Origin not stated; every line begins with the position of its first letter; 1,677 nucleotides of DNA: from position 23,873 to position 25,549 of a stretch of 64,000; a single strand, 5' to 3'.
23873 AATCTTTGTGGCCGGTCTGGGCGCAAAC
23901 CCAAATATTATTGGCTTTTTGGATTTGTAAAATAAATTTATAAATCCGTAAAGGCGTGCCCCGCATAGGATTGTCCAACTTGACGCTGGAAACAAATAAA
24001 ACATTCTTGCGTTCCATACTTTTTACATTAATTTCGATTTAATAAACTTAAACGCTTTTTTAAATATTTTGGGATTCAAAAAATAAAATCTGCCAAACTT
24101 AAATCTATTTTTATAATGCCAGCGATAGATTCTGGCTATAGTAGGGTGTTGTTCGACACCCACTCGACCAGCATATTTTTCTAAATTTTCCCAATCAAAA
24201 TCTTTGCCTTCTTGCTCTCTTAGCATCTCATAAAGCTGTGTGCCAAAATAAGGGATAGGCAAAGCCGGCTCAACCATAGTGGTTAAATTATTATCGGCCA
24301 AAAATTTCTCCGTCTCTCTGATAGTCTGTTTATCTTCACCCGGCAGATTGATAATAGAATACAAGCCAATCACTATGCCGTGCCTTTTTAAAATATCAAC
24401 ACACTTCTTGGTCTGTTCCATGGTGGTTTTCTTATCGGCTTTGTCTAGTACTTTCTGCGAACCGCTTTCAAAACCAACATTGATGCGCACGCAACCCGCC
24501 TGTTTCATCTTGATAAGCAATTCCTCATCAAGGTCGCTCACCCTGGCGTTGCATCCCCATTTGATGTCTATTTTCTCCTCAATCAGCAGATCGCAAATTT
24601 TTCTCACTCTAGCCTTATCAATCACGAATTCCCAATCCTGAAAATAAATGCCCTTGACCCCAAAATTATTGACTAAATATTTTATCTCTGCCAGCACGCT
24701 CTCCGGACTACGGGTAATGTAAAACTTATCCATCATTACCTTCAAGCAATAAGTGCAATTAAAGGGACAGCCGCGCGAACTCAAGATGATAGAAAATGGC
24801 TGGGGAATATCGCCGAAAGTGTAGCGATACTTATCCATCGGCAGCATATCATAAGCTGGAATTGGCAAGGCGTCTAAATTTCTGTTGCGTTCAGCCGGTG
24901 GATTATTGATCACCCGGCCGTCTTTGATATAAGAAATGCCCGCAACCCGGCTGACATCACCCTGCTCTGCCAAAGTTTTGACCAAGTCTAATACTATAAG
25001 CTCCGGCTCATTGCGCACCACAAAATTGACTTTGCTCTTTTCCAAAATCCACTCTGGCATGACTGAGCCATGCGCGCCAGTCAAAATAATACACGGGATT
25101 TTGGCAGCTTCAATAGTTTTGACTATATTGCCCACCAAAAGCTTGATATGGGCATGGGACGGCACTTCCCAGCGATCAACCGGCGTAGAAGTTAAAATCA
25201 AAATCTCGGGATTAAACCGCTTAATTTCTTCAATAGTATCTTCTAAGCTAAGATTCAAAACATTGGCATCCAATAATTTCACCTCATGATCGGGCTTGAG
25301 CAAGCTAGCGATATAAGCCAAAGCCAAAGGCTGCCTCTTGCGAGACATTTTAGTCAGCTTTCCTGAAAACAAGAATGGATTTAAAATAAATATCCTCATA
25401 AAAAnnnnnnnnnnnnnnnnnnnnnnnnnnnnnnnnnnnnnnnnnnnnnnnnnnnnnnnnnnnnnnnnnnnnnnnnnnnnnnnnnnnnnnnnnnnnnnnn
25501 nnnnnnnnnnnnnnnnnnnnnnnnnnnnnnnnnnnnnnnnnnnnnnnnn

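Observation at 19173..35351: Sixteen-gene glycan operon interleaving three B12-binding radical SAM enzymes, three SAM methyltransferases and seven GT4 transferases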

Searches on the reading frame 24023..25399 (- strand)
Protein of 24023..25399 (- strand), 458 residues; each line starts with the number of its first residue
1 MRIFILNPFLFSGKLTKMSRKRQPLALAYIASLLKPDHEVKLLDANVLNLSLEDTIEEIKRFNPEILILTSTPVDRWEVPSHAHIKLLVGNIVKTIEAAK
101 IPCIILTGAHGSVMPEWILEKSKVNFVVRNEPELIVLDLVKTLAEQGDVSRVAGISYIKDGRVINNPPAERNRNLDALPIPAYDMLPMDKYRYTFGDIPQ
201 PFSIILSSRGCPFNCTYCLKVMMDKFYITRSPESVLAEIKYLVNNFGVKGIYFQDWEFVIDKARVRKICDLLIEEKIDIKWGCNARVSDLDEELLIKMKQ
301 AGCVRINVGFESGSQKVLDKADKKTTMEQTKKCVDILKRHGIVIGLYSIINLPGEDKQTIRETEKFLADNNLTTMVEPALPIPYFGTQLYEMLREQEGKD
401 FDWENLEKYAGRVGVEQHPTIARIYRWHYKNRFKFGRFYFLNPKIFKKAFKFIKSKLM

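Call 4: search_protein_families(library=pfam, proteins=[window:24023-25399:-], max_evalue=0.001)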
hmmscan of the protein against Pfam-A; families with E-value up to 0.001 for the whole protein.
window:24023-25399:- (458 aa): 2 families
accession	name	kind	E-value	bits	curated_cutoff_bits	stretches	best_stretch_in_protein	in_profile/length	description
PF04055.27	Radical_SAM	-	4.6e-26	92.4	29.5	1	207-367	3-166/166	Radical SAM superfamily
PF02310.24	B12-binding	-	1.4e-09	38.2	32.1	1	23-134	13-115/121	B12 binding domain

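Call 5: search_protein_families(library=ncbifam, proteins=[window:24023-25399:-], max_evalue=0.001)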
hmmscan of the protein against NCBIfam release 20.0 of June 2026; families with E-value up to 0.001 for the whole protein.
window:24023-25399:- (458 aa): 27 families (the best 25 are shown)
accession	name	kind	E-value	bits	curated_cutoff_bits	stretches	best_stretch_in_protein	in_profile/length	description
TIGR03471.1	HpnJ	equivalog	2.5e-57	194.8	577.6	1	24-455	34-449/472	hopanoid biosynthesis associated radical SAM protein HpnJ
TIGR02026.1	BchE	equivalog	2.7e-56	191.4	481.35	1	2-433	1-425/497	magnesium-protoporphyrin IX monomethyl ester anaerobic oxidative cyclase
NF038361.1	rSAM_Sden_1168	equivalog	3.7e-38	131.4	575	1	91-369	162-450/560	Sden_1168 family B12-binding radical SAM P-methyltransferase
TIGR04072.2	rSAM_ladder_B12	equivalog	4.2e-35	121.2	360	1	23-366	17-345/443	lipid biosynthesis B12-binding/radical SAM protein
TIGR04295.1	B12_rSAM_oligo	hypoth_equivalog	7.1e-35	120.5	400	1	23-404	24-394/422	TIGR04295 family B12-binding domain-containing radical SAM protein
TIGR04479.1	bcpD_PhpK_rSAM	subfamily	2.5e-34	118.5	600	1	126-371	174-410/504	PhpK family radical SAM P-methyltransferase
NF050148.1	rSAM_ApyD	equivalog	1.7e-33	116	750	1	98-369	101-365/645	RiPP biosynthesis radical SAM protein ApyD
TIGR04385.1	B12_rSAM_cofa1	equivalog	1.5e-29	103.5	450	1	23-367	19-361/438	B12 lower ligand biosynthesis radical SAM protein BzaD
NF033070.1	rSAM_AprD4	equivalog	3.7e-27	95.3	500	1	172-396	167-393/456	AprD4 family radical SAM diol-dehydratase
TIGR04014.1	B12_SAM_MJ_0865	equivalog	1.3e-25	90.1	360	1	88-395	53-360/434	methyl-coenzyme M reductase glutamine C-methyltransferase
TIGR03975.1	rSAM_ocin_1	subfamily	1.2e-22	80.1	281.85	1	47-363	112-423/606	RiPP maturation radical SAM C-methyltransferase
TIGR04367.1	HpnR_B12_rSAM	equivalog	3.3e-21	75.4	650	1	15-391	13-371/490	hopanoid C-3 methylase HpnR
NF040542.1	rSAM_RCCLKC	equivalog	2.4e-20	73.1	450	1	92-378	68-358/423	arsinothricin biosynthesis radical SAM protein ArsL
TIGR04013.1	B12_SAM_MJ_1487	hypoth_equivalog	2.7e-19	69.3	251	2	91-244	61-194/382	TIGR04013 family B12-binding domain/radical SAM domain-containing protein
NF040546.1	rSAM_CUAEP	equivalog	4.7e-17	61.8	500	1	22-378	11-349/468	CUAEP/CCAEP-tail radical SAM (seleno)protein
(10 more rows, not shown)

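Call 9: find_encoding_contigs(protein=window:24023-25399:-, flank=10000, max_places=6)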
Protein window:24023-25399:- (458 aa): no gene with exactly this product is on record in the collection.

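Call 10: search_solved_structures(query=window:24023-25399:-, max_evalue=0.001)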
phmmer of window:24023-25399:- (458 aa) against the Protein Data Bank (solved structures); distinct sequences matched with E-value up to 0.001: 18.
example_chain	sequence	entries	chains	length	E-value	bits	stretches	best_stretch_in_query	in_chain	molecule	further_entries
6fd2_B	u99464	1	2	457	1.3e-21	80.2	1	174-393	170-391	Putative apramycin biosynthetic oxidoreductase 4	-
5ul2_A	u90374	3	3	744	2.9e-10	42.8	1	93-344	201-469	OxsB protein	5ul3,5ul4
9ccb_A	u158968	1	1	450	1.3e-09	40.8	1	107-399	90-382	Radical SAM core domain-containing protein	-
6wte_A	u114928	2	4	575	1.7e-07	33.7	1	204-370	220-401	B12-binding domain-containing protein | Tryptophan-C2-methyltransferase containing B12-binding domain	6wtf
9n1b_A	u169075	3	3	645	6.3e-07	31.8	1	141-242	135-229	Radical SAM protein | Radical SAM enzyme CysS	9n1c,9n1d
6iad_A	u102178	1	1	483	5.5e-06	28.8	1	194-404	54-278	Histone acetyltransferase, ELP3 family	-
6ia8_A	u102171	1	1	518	5.7e-06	28.7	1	194-404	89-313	Histone acetyltransferase, ELP3 family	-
6iaz_A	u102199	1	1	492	5.7e-06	28.7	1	194-404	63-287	Histone acetyltransferase, ELP3 family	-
3ciw_A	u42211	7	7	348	1.2e-05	27.6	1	195-383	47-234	FeFe-Hydrogenase maturase | [FeFe] hydrogenase maturase subunit HydE | Biotin synthetase, putative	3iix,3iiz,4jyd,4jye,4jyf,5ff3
5fep_A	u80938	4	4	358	1.3e-05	27.5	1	195-383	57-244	[FeFe] hydrogenase maturase subunit HydE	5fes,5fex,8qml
7o1p_A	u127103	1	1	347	1.9e-05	27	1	195-383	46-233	[FeFe] hydrogenase maturase subunit HydE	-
3cix_A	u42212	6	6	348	1.9e-05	27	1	195-383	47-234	FeFe-Hydrogenase maturase | [FeFe] hydrogenase maturase subunit HydE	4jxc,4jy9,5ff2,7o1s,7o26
7o1o_A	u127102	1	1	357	2e-05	26.9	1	195-383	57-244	[FeFe] hydrogenase maturase subunit HydE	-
4jy8_A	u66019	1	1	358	2e-05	26.9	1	195-383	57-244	FEFE-HYDROGENASE MATURASE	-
5few_A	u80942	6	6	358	2.1e-05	26.9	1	195-383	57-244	[FeFe] hydrogenase maturase subunit HydE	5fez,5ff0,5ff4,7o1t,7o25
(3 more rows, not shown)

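Call 11: find_homologous_proteins(query=window:24023-25399:-, max_evalue=1e-10)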
Query window:24023-25399:- (458 aa): 776 proteins with E <= 1e-10 among 8000 candidates; the best 120 are listed.
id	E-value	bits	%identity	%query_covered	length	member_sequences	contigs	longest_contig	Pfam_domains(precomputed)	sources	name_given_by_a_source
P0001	0.0e+0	1027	100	98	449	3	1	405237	PF04055.28,PF02310.25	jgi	-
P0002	1.4e-232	791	72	99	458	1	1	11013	PF04055.28,PF02310.25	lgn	-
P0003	3.0e-226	770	71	98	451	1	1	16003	PF04055.28,PF02310.25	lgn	-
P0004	4.0e-225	766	71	100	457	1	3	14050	PF04055.28,PF02310.25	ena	-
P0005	2.7e-224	763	69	99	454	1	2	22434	PF04055.28,PF02310.25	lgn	-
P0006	5.4e-219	746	68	98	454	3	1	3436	PF04055.28,PF02310.25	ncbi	-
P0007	4.2e-216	736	68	99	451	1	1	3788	PF04055.28,PF02310.25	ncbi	ncbi:MAG: radical SAM protein [Patescibacteria group bacterium]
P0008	7.9e-216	735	67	100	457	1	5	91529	PF04055.28,PF02310.25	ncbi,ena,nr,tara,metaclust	ncbi:MAG: hypothetical protein CMI53_03360 [Parcubacteria group bacterium]|nr:hypothetical protein [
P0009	8.5e-216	735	66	100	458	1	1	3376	PF04055.28,PF02310.25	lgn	-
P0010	1.3e-215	735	68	100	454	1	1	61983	PF04055.28,PF02310.25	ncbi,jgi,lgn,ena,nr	ncbi:B12-binding domain-containing radical SAM protein [Patescibacteria group bacterium]|nr:B12-bind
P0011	1.9e-215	734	67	99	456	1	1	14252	PF04055.28,PF02310.25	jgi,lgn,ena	-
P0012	2.1e-214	731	67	99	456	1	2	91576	PF04055.28,PF02310.25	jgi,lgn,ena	jgi:radical SAM superfamily enzyme YgiQ (UPF0313 family)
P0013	1.1e-213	728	67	100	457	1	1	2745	PF04055.28,PF02310.25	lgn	-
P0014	1.3e-213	728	66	100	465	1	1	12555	PF04055.28,PF02310.25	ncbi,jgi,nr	ncbi:radical SAM protein [Candidatus Parcubacteria bacterium]|nr:MAG: radical SAM protein [Candidatu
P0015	3.9e-213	726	68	99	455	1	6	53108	PF04055.28,PF02310.25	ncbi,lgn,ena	-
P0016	2.3e-212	724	65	99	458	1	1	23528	PF04055.28,PF02310.25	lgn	-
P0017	6.8e-211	719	66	99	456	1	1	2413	PF04055.28,PF02310.25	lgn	-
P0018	3.5e-210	717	67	100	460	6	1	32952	PF04055.28,PF02310.25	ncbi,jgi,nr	ncbi:hypothetical protein COX27_01820 [Candidatus Kuenenbacteria bacterium CG23_combo_of_CG06-09_8_2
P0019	6.2e-209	713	65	100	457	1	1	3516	PF04055.28,PF02310.25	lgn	-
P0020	7.5e-209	712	66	99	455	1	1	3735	PF04055.28,PF02310.25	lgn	-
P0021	1.3e-208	712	64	100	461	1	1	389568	PF04055.28,PF02310.25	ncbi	-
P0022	2.1e-208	711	65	100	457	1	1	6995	PF04055.28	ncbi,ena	-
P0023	3.1e-208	710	65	100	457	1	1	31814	PF04055.28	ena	-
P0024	4.2e-208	710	64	100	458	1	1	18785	PF04055.28,PF02310.25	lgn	-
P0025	3.8e-205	700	64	100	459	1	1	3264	PF04055.28,PF02310.25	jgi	jgi:radical SAM superfamily enzyme YgiQ (UPF0313 family)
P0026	5.4e-205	700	64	100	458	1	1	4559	PF04055.28,PF02310.25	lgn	-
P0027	1.9e-204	698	64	100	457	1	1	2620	PF04055.28,PF02310.25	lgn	-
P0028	2.0e-203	694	63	100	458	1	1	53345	PF04055.28,PF02310.25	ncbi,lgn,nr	ncbi:MAG: radical SAM protein [Candidatus Buchananbacteria bacterium]|nr:radical SAM protein [Candid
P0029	4.2e-203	693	64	100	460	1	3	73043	PF04055.28,PF02310.25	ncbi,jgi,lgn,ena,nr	ncbi:MAG TPA: radical SAM protein [bacterium]|nr:radical SAM protein [bacterium]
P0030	7.9e-203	693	63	100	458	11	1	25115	PF04055.28,PF02310.25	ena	-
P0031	2.1e-202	691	63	100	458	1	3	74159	PF04055.28,PF02310.25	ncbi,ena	ncbi:MAG: radical SAM protein [Patescibacteria group bacterium]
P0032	4.7e-201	687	64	99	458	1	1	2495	PF04055.28,PF02310.25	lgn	-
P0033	4.4e-199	680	63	100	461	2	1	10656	PF04055.28,PF02310.25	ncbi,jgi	ncbi:MAG: radical SAM protein [Patescibacteria group bacterium]|jgi:radical SAM superfamily enzyme Y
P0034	1.3e-198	679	64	96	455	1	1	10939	PF04055.28,PF02310.25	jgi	jgi:radical SAM superfamily enzyme YgiQ (UPF0313 family)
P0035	5.0e-198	677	63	97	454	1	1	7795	PF04055.28,PF02310.25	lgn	-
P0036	2.3e-197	675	62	99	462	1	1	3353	PF04055.28,PF02310.25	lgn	-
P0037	4.6e-197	674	62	100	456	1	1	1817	PF04055.28,PF02310.25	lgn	-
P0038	5.7e-197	673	62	99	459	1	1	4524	PF04055.28,PF02310.25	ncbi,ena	-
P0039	7.1e-197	673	62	100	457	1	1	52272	PF04055.28,PF02310.25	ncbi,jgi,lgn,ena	ncbi:MAG: radical SAM protein [Candidatus Buchananbacteria bacterium]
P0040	5.9e-195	667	58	98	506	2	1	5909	PF04055.28,PF02310.25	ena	-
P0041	1.1e-194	666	62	98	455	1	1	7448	PF04055.28,PF02310.25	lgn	-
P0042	1.9e-193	662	59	100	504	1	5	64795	PF04055.28,PF02310.25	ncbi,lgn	-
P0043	2.8e-192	658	61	98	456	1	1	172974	PF04055.28,PF02310.25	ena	-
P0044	5.3e-192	657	58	99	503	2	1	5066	PF04055.28,PF02310.25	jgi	-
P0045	1.5e-191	655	63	99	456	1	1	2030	PF04055.28,PF02310.25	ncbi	-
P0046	2.7e-191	655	61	100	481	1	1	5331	PF04055.28,PF02310.25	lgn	-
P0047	1.2e-190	652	61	99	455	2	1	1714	PF04055.28,PF02310.25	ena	-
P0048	1.0e-188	646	63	98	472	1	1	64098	PF04055.28,PF02310.25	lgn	-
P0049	1.1e-186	639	59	100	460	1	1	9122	PF04055.28,PF02310.25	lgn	-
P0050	1.7e-186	639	58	99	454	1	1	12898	PF04055.28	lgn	-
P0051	4.0e-184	631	59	100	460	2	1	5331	PF04055.28,PF02310.25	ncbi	-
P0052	1.1e-180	620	58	100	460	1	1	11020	PF04055.28,PF02310.25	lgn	-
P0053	5.3e-179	614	57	96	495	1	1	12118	PF04055.28,PF02310.25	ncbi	-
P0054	3.8e-178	611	57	99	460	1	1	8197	PF04055.28,PF02310.25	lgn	-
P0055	1.2e-159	550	53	100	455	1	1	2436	PF04055.28,PF02310.25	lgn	-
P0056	8.9e-157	541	52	100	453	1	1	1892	PF04055.28,PF02310.25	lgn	-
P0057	4.7e-156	538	51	100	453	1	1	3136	PF04055.28,PF02310.25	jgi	-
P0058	1.3e-155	537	52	100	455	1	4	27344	PF04055.28,PF02310.25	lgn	-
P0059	6.4e-155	535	52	100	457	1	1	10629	PF04055.28,PF02310.25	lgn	-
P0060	7.4e-155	534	52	100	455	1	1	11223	PF04055.28,PF02310.25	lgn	-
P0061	1.1e-154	534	53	100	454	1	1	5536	PF04055.28,PF02310.25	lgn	-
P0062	1.4e-154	533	51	100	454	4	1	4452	PF04055.28,PF02310.25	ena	-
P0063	4.0e-154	532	54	98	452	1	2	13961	PF04055.28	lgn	-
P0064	2.2e-153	530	52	100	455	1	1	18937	PF04055.28,PF02310.25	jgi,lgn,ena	-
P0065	2.2e-153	530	51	98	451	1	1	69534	PF04055.28,PF02310.25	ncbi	ncbi:MAG: radical SAM protein [Candidatus Nealsonbacteria bacterium]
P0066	3.8e-152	525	53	94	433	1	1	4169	PF04055.28,PF02310.25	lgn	-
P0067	1.1e-151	524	51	100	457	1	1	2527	PF04055.28,PF02310.25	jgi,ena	-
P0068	1.9e-151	523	52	100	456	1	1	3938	PF04055.28,PF02310.25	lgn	-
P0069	2.1e-151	523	54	93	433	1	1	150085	PF04055.28,PF02310.25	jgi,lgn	jgi:anaerobic magnesium-protoporphyrin IX monomethyl ester cyclase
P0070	1.2e-150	521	50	100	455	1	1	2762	PF04055.28,PF02310.25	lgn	-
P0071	1.9e-150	520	53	100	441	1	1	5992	PF04055.28,PF02310.25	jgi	-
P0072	3.0e-150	519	53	94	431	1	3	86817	PF04055.28,PF02310.25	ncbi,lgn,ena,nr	ncbi:MAG: Radical SAM protein [Parcubacteria group bacterium Athens1014_10]|nr:MAG: Radical SAM prot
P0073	4.7e-150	519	52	99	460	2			PF04055.28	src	-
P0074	1.1e-149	517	53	95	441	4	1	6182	PF04055.28,PF02310.25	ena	-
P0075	1.2e-149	517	51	100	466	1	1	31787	PF04055.28,PF02310.25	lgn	-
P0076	4.3e-149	515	54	93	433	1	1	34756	PF04055.28,PF02310.25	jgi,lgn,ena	-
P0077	1.9e-148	513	51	100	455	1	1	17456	PF04055.28,PF02310.25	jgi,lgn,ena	-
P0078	1.6e-147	510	53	94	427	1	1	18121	PF04055.28,PF02310.25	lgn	-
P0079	3.5e-147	509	53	93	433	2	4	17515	PF04055.28,PF02310.25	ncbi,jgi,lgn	-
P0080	3.6e-147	509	50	100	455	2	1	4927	PF04055.28,PF02310.25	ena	-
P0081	4.5e-147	509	54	93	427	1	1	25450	PF04055.28,PF02310.25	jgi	-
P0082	9.6e-147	508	51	95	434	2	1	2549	PF04055.28,PF02310.25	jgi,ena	-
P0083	1.4e-146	507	50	100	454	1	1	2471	PF04055.28,PF02310.25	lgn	-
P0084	5.9e-146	505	68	68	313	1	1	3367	PF04055.28,PF02310.25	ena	-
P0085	7.5e-146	505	50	100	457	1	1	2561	PF04055.28,PF02310.25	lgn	-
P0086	4.6e-145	502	49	100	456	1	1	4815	PF04055.28,PF02310.25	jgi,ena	-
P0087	9.8e-145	501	51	94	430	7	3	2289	PF04055.28,PF02310.25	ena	-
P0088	8.4e-144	498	49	100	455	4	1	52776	PF04055.28,PF02310.25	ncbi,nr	ncbi:radical SAM protein [Candidatus Parcubacteria bacterium]|nr:radical SAM protein [Candidatus Par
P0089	2.0e-143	497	50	100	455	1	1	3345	PF04055.28,PF02310.25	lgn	-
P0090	1.9e-142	494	50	100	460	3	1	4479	PF04055.28,PF02310.25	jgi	jgi:radical SAM superfamily enzyme YgiQ (UPF0313 family)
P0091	4.5e-141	489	54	89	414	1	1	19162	PF04055.28,PF02310.25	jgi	-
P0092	5.2e-141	489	52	93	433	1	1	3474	PF04055.28,PF02310.25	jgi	-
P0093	1.9e-140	487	51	98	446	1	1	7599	PF04055.28,PF02310.25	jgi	-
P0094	1.1e-137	478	52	89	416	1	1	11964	PF04055.28,PF02310.25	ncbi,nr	ncbi:MAG: radical SAM protein [Nanoarchaeota archaeon]|nr:radical SAM protein [Nanoarchaeota archaeo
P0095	1.3e-137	478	48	99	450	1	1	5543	PF04055.28,PF02310.25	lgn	-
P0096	1.9e-137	477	52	89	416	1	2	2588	PF04055.28,PF02310.25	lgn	-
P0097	6.6e-136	472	48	98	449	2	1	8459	PF04055.28,PF02310.25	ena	-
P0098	5.2e-133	462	53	84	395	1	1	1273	PF04055.28,PF02310.25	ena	-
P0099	6.6e-132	459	48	98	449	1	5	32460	PF04055.28,PF02310.25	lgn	-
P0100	7.7e-132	459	49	99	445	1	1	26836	PF04055.28,PF02310.25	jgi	-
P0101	2.4e-131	457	47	98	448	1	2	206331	PF04055.28,PF02310.25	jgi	-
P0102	1.2e-130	455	48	96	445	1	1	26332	PF04055.28,PF02310.25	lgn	-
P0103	9.5e-130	452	44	100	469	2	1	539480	PF04055.28,PF02310.25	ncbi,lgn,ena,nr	ncbi:MAG: radical SAM protein [Parcubacteria group bacterium Gr01-1014_31]|nr:MAG: radical SAM prote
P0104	2.9e-129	450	47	98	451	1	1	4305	PF04055.28,PF02310.25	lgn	-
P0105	3.5e-127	443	47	97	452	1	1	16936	PF04055.28,PF02310.25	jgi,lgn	-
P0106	7.8e-127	442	46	98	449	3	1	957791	PF04055.28,PF02310.25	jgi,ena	-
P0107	2.4e-126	440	46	98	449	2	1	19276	PF04055.28,PF02310.25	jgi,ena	-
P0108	5.6e-125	436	46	100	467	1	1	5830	PF04055.28,PF02310.25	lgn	-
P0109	3.1e-124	433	45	97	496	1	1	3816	PF04055.28,PF02310.25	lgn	-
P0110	4.6e-124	433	44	99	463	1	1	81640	PF04055.28,PF02310.25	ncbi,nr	ncbi:MAG: radical SAM protein [Patescibacteria group bacterium]|nr:radical SAM protein [Patescibacte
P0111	5.1e-122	426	45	98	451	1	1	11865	PF04055.28,PF02310.25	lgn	-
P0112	2.5e-120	421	44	98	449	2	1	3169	PF04055.28,PF02310.25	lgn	-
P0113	1.2e-119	418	46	98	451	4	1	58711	PF04055.28,PF02310.25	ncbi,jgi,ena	ncbi:MAG: radical SAM protein [Candidatus Buchananbacteria bacterium]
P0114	1.2e-118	415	46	94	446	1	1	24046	PF04055.28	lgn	-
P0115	9.4e-114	399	43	99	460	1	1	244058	PF04055.28,PF02310.25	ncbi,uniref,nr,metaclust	ncbi:hypothetical protein A2160_02730 [Candidatus Beckwithbacteria bacterium RBG_13_42_9]|uniref:Rad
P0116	1.7e-112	395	44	98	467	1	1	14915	PF04055.28,PF02310.25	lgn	-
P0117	4.7e-109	383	43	97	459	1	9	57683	PF04055.28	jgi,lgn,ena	jgi:radical SAM superfamily enzyme YgiQ (UPF0313 family)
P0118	1.5e-100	355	49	71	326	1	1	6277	PF04055.28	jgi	jgi:radical SAM superfamily enzyme YgiQ (UPF0313 family)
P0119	3.3e-92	328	40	99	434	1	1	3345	PF04055.28,PF02310.25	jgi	-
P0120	1.9e-88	316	40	94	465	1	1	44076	PF04055.28,PF02310.25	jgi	jgi:radical SAM superfamily enzyme YgiQ (UPF0313 family)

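Call 12: find_encoding_contigs(protein=P0008, flank=10000, max_places=2)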
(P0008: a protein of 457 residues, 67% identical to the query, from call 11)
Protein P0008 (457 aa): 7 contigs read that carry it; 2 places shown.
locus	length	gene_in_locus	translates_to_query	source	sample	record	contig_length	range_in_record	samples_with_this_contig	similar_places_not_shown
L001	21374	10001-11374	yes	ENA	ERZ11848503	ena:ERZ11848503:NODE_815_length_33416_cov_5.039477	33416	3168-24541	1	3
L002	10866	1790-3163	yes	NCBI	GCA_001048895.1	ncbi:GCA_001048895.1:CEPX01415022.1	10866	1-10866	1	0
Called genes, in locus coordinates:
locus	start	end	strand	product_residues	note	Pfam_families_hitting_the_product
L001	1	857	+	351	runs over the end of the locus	PF00534:Glycos_transf_1, PF13692:Glyco_trans_1_4, PF13524:Glyco_trans_1_2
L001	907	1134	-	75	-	-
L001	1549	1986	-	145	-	-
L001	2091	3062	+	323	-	PF01370:Epimerase, PF02719:Polysacc_synt_2, PF04321:RmlD_sub_bind, PF01073:3Beta_HSD, PF07993:NAD_binding_4, PF13460:NAD_binding_10 (weak), PF16363:GDP_Man_Dehyd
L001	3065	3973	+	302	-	PF01073:3Beta_HSD, PF01370:Epimerase, PF02719:Polysacc_synt_2, PF04321:RmlD_sub_bind, PF07993:NAD_binding_4, PF13460:NAD_binding_10, PF16363:GDP_Man_Dehyd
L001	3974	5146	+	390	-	PF08421:Methyltransf_13 (weak), PF13489:Methyltransf_23, PF08242:Methyltransf_12 (faint), PF08484:Methyltransf_14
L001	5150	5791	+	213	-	-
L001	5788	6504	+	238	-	PF01073:3Beta_HSD, PF01370:Epimerase, PF04321:RmlD_sub_bind, PF16363:GDP_Man_Dehyd, PF02719:Polysacc_synt_2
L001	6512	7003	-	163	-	PF00908:dTDP_sugar_isom, PF14667:Polysacc_synt_C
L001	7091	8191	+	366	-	PF00266:Aminotran_5 (weak), PF01041:DegT_DnrJ_EryC1, PF01053:Cys_Met_Meta_PP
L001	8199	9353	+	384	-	PF13439:Glyco_transf_4, PF00534:Glycos_transf_1, PF13692:Glyco_trans_1_4, PF13524:Glyco_trans_1_2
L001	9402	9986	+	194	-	PF05148:Methyltransf_8 (faint), PF13489:Methyltransf_23, PF08241:Methyltransf_11, PF08242:Methyltransf_12 (weak), PF13649:Methyltransf_25, PF13847:Methyltransf_31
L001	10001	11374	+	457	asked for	PF02310:B12-binding, PF04055:Radical_SAM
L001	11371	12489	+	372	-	PF13439:Glyco_transf_4, PF20706:GT4-conflict (weak), PF00534:Glycos_transf_1, PF13692:Glyco_trans_1_4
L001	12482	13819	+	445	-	PF01554:MatE (weak), PF01943:Polysacc_synt, PF13440:Polysacc_synt_3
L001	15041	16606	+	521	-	PF02310:B12-binding, PF04055:Radical_SAM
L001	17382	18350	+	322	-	PF04055:Radical_SAM, PF13186:SPASM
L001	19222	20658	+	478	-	PF02310:B12-binding, PF04055:Radical_SAM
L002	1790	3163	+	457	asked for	PF02310:B12-binding, PF04055:Radical_SAM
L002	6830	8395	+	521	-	PF02310:B12-binding, PF04055:Radical_SAM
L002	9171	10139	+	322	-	PF04055:Radical_SAM, PF13186:SPASM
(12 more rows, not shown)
